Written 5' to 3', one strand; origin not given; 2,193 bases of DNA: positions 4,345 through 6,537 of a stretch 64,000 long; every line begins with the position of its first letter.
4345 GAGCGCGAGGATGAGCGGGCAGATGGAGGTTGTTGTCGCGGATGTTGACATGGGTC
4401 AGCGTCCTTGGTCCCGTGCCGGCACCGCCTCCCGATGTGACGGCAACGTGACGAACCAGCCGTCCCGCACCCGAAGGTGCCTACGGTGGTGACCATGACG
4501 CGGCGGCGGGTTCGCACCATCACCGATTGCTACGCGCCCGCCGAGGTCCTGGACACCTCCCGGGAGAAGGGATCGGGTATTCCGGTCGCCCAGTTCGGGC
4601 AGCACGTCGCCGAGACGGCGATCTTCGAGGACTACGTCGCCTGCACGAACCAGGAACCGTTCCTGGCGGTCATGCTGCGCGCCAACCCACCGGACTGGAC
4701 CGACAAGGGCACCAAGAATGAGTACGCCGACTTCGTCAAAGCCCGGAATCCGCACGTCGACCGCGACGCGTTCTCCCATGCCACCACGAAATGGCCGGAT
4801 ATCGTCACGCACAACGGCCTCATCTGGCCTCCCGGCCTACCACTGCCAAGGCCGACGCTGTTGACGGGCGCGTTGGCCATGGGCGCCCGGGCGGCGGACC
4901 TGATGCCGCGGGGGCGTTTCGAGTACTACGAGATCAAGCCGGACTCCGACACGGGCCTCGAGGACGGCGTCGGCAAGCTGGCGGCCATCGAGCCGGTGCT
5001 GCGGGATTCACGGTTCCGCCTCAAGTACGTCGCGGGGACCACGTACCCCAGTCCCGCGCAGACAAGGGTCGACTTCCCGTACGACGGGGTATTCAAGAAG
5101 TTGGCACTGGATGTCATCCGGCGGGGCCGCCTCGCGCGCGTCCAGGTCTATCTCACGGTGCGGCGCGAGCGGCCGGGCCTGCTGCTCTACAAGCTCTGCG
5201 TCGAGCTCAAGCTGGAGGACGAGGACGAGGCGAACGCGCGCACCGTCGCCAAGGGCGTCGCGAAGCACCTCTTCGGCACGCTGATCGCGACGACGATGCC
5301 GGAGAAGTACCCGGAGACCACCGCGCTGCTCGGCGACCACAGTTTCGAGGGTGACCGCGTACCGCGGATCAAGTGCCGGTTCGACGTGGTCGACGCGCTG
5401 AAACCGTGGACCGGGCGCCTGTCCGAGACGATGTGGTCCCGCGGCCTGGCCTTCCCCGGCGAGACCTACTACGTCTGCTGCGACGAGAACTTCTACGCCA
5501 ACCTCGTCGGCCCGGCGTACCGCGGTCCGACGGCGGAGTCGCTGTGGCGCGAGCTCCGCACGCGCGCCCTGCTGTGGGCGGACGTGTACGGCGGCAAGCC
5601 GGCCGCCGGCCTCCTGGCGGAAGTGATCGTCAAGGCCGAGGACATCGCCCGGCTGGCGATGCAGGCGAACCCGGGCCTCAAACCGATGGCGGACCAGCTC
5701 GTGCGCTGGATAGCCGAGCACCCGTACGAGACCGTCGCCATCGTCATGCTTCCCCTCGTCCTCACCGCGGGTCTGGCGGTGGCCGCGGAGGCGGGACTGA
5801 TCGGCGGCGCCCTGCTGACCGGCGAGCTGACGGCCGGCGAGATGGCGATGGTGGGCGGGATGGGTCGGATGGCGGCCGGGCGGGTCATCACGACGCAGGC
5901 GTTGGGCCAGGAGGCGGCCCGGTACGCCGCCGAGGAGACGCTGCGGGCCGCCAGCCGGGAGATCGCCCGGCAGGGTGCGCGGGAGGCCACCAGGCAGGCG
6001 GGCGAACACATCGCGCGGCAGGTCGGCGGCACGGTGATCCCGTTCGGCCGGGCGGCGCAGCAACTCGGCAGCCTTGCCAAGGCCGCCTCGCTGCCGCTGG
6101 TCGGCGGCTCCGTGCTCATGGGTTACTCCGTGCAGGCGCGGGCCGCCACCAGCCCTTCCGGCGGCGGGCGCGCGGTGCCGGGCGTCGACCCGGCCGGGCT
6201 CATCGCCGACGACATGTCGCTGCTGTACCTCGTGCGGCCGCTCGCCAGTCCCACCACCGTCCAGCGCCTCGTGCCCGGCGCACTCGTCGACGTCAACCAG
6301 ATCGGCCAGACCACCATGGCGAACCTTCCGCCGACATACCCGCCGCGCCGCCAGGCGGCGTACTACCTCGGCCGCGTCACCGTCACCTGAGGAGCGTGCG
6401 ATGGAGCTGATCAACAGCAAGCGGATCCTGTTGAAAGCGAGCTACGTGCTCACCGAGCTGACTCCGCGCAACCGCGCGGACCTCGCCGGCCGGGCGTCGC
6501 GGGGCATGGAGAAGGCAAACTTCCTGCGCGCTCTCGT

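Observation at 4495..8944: Uncharacterised two-gene cassette between narG and a decapitated protease gene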

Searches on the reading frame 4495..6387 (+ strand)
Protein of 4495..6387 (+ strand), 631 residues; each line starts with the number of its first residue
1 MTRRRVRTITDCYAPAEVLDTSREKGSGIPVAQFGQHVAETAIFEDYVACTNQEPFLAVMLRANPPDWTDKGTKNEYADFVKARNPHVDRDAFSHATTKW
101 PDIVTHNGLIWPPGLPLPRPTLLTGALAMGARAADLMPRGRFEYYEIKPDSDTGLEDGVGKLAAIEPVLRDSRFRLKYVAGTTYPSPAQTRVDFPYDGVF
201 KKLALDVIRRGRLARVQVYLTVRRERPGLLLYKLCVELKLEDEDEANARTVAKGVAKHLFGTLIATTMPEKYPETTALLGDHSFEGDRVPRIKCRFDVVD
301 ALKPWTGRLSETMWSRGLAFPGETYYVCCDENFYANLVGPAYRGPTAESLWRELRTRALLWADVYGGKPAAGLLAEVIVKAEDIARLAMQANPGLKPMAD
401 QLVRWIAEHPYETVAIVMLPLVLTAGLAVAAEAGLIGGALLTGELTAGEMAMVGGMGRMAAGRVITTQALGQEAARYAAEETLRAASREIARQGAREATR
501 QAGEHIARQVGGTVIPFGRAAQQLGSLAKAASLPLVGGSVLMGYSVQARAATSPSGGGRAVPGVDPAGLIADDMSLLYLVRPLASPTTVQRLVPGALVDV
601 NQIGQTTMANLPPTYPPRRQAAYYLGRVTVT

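Call 7: search_protein_families(library=pfam, proteins=[window:4495-6387:+], max_evalue=1)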
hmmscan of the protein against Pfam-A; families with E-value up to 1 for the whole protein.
window:4495-6387:+ (631 aa): 0 families

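Call 8: search_protein_families(library=ncbifam, proteins=[window:4495-6387:+], max_evalue=1)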
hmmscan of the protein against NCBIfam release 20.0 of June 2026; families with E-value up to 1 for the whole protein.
window:4495-6387:+ (631 aa): 0 families

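Call 9: search_protein_families(library=padloc, proteins=[window:4495-6387:+], max_evalue=1)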
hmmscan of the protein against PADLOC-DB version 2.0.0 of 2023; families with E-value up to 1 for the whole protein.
window:4495-6387:+ (631 aa): 0 families

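Call 11: find_homologous_proteins(query=window:4495-6387:+)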
Query window:4495-6387:+ (631 aa): 12 proteins with E <= 0.001 among 8000 candidates.
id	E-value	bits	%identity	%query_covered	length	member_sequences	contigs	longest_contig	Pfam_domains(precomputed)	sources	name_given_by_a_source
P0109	0.0e+0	1418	100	100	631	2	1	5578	-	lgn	-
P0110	0.0e+0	1196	82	100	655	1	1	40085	-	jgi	jgi:hypothetical protein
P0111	2.3e-212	725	54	100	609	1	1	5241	-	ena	-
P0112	1.4e-122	429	40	99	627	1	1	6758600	-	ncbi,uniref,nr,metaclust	ncbi:hypothetical protein [Micromonospora auratinigra]|uniref:Uncharacterized protein n=1 Tax=Microm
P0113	7.8e-120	420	39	98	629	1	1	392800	-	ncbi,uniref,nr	ncbi:hypothetical protein [Micromonospora sp. RP3T]|uniref:hypothetical protein n=1 Tax=Micromonospo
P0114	4.8e-119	417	39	99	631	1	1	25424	-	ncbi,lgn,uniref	ncbi:hypothetical protein [Catellatospora sp. NPDC049609]|uniref:hypothetical protein n=1 Tax=Catell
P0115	2.6e-113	398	37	98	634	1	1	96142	-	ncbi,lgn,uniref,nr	ncbi:hypothetical protein [Micromonospora avicenniae]|uniref:Uncharacterized protein n=1 Tax=Micromo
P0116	1.5e-87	313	35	97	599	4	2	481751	-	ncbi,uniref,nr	ncbi:hypothetical protein [Kineosporia babensis]|uniref:Uncharacterized protein n=1 Tax=Kineosporia 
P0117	1.2e-84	303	34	96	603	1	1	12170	-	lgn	-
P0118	6.7e-79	284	35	80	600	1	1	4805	-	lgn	-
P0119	3.8e-75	272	34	77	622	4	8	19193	-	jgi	jgi:hypothetical protein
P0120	4.3e-39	153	28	98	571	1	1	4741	-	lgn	-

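Call 21: find_homologous_proteins(query=A1, max_evalue=0.001)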
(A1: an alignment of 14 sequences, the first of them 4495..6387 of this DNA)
Query A1 (14 sequences) (631 aa, profile of the alignment): 12 proteins with E <= 0.001 among 8000 candidates.
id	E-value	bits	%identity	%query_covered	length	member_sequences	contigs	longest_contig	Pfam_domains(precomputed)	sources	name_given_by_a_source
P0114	2.3e-273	927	39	99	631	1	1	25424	-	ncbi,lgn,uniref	ncbi:hypothetical protein [Catellatospora sp. NPDC049609]|uniref:hypothetical protein n=1 Tax=Catell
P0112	5.7e-271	919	40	99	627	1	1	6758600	-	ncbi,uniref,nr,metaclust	ncbi:hypothetical protein [Micromonospora auratinigra]|uniref:Uncharacterized protein n=1 Tax=Microm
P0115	1.3e-270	917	37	98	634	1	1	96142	-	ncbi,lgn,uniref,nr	ncbi:hypothetical protein [Micromonospora avicenniae]|uniref:Uncharacterized protein n=1 Tax=Micromo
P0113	1.9e-268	910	39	98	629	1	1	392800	-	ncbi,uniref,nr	ncbi:hypothetical protein [Micromonospora sp. RP3T]|uniref:hypothetical protein n=1 Tax=Micromonospo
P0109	2.5e-246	837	100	100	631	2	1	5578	-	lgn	-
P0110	6.9e-244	829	82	100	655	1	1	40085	-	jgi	jgi:hypothetical protein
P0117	4.1e-241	820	34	96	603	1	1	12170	-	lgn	-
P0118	6.6e-239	813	35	80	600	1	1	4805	-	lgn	-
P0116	4.1e-234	797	35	97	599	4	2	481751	-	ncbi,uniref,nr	ncbi:hypothetical protein [Kineosporia babensis]|uniref:Uncharacterized protein n=1 Tax=Kineosporia 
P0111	1.0e-222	759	54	100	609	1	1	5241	-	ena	-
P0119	4.6e-220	750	34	77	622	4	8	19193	-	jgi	jgi:hypothetical protein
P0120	1.5e-175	603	28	98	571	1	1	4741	-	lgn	-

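Call 28: search_solved_structures(query=A3, max_evalue=1)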
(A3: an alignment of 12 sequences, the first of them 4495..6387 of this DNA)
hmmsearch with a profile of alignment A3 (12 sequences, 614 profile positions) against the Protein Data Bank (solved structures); distinct sequences matched with E-value up to 1: 1.
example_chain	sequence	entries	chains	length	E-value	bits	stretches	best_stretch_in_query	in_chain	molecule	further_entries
3ism_A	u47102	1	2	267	0.68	11.6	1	274-353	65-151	CG8862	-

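Call 41: predict_structure(alignment_id=A3)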
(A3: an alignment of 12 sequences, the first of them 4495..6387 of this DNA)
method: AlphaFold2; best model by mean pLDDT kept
length: 631 residues; sequences in the alignment: 12
mean_pLDDT: 61.4   pTM: 0.50
mean pLDDT of the five models: 61.4, 58.6, 58.3, 58.2, 55.9
residues with pLDDT >= 90: 62; 70-90: 196; 50-70: 143; < 50: 230
segments of 3 or more residues with pLDDT < 50: 1-3, 22-27, 122-133, 342-355, 357-378, 387-396, 410-537, 548-569, 609-616
pLDDT, mean of each block of 10 residues (from residue 1): 57 69 47 71 85 70 76 83 91 91 89 64 42 63 91 86 92 92 86 71 76 77 92 84 77 81 72 66 67 79 72 61 79 67 43 47 40 47 48 48 53 41 29 23 23 24 26 35 42 37 34 36 33 42 54 35 43 66 68 82 64 52 87 71
secondary structure, 60 per line:
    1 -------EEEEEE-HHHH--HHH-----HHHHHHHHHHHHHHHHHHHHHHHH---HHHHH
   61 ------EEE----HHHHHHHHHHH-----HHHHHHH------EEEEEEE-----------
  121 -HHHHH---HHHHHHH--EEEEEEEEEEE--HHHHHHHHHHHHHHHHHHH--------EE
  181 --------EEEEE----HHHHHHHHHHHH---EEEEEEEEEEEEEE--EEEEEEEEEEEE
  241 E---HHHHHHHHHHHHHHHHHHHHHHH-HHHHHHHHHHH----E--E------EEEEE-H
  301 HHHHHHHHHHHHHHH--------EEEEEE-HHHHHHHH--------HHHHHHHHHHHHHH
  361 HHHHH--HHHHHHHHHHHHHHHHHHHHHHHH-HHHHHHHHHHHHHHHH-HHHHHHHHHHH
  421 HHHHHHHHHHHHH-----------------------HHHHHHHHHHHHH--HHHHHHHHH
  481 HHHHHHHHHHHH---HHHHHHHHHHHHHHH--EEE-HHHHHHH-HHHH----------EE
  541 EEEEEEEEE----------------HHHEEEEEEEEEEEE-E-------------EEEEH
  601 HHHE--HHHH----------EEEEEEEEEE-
elements in order: E8-13 H15-18 H29-52 H56-60 E67-69 H74-84 H90-96 E103-109 H122-126 H130-136 E139-149 H152-170 E189-193 H198-209 E213-226 E229-241 H245-267 H269-279 E294-298 H300-315 E324-329 H331-338 H347-365 H368-391 H393-408 H410-433 H457-469 H472-492 H496-510 E513-515 H517-523 H525-528 E539-549 E569-580 E596-599 H600-603 H607-610 E621-630

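Call 43: search_protein_representatives(alignment_id=A3)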
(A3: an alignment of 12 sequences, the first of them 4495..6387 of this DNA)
Query: 12 sequences, 614 profile positions. Proteins with E-value up to 0.001 (for the whole library): 362; up to 1e-10: 146; up to 1e-30: 57. The best 150 are listed.
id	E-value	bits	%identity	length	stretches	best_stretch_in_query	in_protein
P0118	2.6e-251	851.9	-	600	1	3-614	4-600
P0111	2.4e-236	802.5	-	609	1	1-614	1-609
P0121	2.7e-234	795.8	-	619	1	7-614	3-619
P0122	8.2e-206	701.7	-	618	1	4-614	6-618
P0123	1.8e-188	644.4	-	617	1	5-613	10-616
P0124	1.3e-172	592.1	-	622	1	8-614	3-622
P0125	1.7e-172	591.6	-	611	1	7-613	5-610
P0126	1.0e-162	559.3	-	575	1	12-614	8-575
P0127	3.6e-158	544.3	-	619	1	1-613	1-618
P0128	8.5e-153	526.6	-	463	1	160-614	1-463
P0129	4.1e-149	514.4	-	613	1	7-614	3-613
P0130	6.9e-134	464.1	-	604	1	6-613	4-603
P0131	9.2e-126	437.3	-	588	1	7-613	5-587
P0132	5.5e-113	395.1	-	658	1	8-614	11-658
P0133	1.6e-110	387.0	-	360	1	247-614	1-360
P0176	2.1e-29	119.0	-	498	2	288-582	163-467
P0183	4.0e-23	98.2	-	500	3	134-259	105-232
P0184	4.3e-23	98.2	-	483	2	288-613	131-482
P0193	7.6e-20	87.4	-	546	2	129-241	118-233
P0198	1.7e-18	83.0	-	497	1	134-259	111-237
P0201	2.9e-17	78.9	-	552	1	126-232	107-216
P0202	4.3e-17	78.3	-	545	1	10-230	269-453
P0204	9.4e-17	77.2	-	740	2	132-266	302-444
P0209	2.6e-16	75.7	-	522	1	133-247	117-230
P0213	7.1e-15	71.0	-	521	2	131-231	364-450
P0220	5.9e-14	68.0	-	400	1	293-613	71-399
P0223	8.9e-14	67.4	-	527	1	127-255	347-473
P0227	2.9e-13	65.7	-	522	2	8-175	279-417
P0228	3.7e-13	65.3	-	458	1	126-250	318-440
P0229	3.8e-13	65.3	-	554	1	127-247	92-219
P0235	1.2e-12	63.7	-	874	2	124-244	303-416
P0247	1.9e-11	59.7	-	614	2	11-175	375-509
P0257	5.7e-11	58.1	-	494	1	7-177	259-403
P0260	7.8e-11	57.7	-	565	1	32-186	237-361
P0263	1.0e-10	57.3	-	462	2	286-568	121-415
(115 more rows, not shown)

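Call 44: search_protein_families(library=pfam, proteins=[P0202, P0204, P0213, P0235, P0247, P0227, P0223, P0228, P0260, P0257], max_evalue=0.01)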
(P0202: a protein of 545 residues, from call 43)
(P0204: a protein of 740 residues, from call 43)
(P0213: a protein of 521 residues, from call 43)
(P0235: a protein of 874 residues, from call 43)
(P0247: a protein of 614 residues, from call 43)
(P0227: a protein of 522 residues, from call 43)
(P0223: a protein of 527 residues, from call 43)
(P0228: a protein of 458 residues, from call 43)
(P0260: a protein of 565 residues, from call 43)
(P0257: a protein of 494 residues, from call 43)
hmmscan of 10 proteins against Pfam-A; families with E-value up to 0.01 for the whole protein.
P0202 (545 aa): 1 family
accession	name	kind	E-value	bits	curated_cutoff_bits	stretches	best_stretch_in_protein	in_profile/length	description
PF13699.11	eCIS_core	-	1.7e-32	111.8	22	1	134-210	1-77/79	eCIS core domain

P0204 (740 aa): 1 family
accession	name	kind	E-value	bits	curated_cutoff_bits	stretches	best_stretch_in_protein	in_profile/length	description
PF13699.11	eCIS_core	-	1.1e-28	99.7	22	1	79-156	1-78/79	eCIS core domain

P0213 (521 aa): 1 family
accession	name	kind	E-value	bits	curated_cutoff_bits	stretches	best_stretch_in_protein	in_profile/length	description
PF13699.11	eCIS_core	-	8.9e-32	109.6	22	1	137-213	1-77/79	eCIS core domain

P0235 (874 aa): 1 family
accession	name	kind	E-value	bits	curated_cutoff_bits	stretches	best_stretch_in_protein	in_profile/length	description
PF13699.11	eCIS_core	-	4e-26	91.4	22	1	82-159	1-78/79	eCIS core domain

P0247 (614 aa): 1 family
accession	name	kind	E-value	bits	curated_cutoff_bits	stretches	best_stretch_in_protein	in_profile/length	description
PF13699.11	eCIS_core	-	4.6e-29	100.9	22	1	235-311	2-78/79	eCIS core domain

P0227 (522 aa): 1 family
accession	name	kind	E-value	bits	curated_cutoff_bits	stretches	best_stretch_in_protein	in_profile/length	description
PF13699.11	eCIS_core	-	5.7e-31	107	22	1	133-208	1-76/79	eCIS core domain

P0223 (527 aa): 1 family
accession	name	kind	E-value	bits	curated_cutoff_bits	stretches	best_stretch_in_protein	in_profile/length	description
PF13699.11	eCIS_core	-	7.9e-32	109.7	22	1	165-241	2-78/79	eCIS core domain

P0228 (458 aa): 1 family
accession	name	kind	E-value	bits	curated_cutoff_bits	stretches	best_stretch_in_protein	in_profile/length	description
PF13699.11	eCIS_core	-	2.1e-29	101.9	22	1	140-213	4-77/79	eCIS core domain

P0260 (565 aa): 1 family
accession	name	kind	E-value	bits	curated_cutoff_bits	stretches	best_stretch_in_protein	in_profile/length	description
PF13699.11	eCIS_core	-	5.3e-32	110.3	22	1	56-132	1-77/79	eCIS core domain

P0257 (494 aa): 1 family
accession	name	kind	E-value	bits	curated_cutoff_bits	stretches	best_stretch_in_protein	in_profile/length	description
PF13699.11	eCIS_core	-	2.5e-31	108.1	22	1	132-208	1-77/79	eCIS core domain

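Call 46: fold_search(model_id=the predicted structure, library=pdb)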
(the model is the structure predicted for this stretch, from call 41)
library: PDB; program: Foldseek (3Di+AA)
matches with E <= 10: 185; with E <= 0.001: 0
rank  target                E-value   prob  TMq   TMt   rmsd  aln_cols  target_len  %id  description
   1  9viq_A                5.7e-01  0.06  0.06  0.09  21.9       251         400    9  human alpha 7 nicotinic acetylcholine receptor L277A mutant in complex with L-nicotine (desensitized state) (released 2025-09-10)
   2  9avv_E                6.7e-01  0.03  0.06  0.08  20.8       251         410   14  Bovine adult muscle nAChR resting state (released 2024-07-31)
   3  9vix_A                7.5e-01  0.05  0.06  0.09  22.2       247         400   10  human alpha 7 nicotinic acetylcholine receptor L278A mutant in complex with L-nicotine (desensitized state) (released 2025-09-10)
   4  7qko_A                9.8e-01  0.02  0.06  0.08  22.7       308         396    8  Torpedo muscle-type nicotinic acetylcholine receptor - Resting conformation (released 2022-02-09)
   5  9a72_A                1.1e+00  0.06  0.08  0.13  28.6       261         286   13  Integrative model of YFMS-CHEW by crosslinking MS and deep learning (released 2024-09-18)
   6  9ln7_A                1.2e+00  0.03  0.06  0.09  20.4       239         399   12  Alpha-7 nicotinic acetylcholine receptor bound to inhibitory bicyclic peptide KP2007 in a resting state. (released 2026-01-21)
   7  7eki_A                1.4e+00  0.03  0.07  0.09  19.8       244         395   11  human alpha 7 nicotinic acetylcholine receptor in apo-form (released 2021-05-19)
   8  9a69_B                1.4e+00  0.01  0.04  0.04  88.1       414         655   12  Integrative model of MCPB-MCPC by crosslinking MS and deep learning (released 2024-09-18)
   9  9leb_A                1.4e+00  0.01  0.04  0.03  23.0       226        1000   11  DNA polymerase holoenzyme (released 2026-01-21)
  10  9avu_E                1.5e+00  0.03  0.07  0.09  20.1       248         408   12  Bovine fetal muscle nAChR bound to ACh (released 2024-07-31)
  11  6fvq_A                1.7e+00  0.04  0.05  0.10  23.3       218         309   11  The active form of a pentameric ion channel (sTeLIC) gated by alkaline pH - R86A (released 2018-05-16)
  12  9lh6_A                1.8e+00  0.03  0.07  0.10  22.8       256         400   10  human alpha 7 nicotinic acetylcholine receptor in complex with L-nicotine (five-nicotine-bound desensitized state) (released 2025-09-10)
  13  7koq_A                1.9e+00  0.02  0.06  0.09  22.3       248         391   10  Alpha-7 nicotinic acetylcholine receptor bound to epibatidine in a desensitized state (released 2021-03-17)
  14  8f6y_C                2.0e+00  0.02  0.07  0.09  20.8       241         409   11  Cryo-EM structure of Torpedo nicotinic acetylcholine receptor in complex with etomidate, desensitized-like state (released 2023-06-07)
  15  3c19                  2.1e+00  0.07  0.07  0.20  15.0       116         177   14  Crystal structure of protein MK0293 from Methanopyrus kandleri AV19 (released 2008-02-05)
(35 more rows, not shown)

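Call 54: find_encoding_contigs(protein=P0110, flank=10000, max_places=2)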
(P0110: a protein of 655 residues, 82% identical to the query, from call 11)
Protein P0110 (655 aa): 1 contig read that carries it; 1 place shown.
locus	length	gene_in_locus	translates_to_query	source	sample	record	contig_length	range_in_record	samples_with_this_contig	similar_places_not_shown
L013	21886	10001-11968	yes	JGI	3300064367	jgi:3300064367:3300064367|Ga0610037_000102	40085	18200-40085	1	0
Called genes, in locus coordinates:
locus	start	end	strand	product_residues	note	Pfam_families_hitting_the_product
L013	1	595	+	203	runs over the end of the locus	PF01810:LysE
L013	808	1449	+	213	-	-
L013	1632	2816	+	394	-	-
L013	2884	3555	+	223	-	-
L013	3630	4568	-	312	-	PF08840:BAAT_C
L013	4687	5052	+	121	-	PF08279:HTH_11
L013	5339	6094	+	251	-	PF01022:HTH_5, PF12802:MarR_2 (weak), PF12840:HTH_20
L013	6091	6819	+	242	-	PF01545:Cation_efflux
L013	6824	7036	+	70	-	-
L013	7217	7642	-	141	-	-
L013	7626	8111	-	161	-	-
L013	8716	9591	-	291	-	PF08450:SGL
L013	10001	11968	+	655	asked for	-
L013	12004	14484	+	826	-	PF08334:T2SSG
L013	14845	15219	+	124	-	PF18029:Glyoxalase_6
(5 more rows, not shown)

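Call 62: search_protein_families(library=phrogs, proteins=[window:4495-6387:+], max_evalue=0.1)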
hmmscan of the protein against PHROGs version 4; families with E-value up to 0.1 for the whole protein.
window:4495-6387:+ (631 aa): 0 families
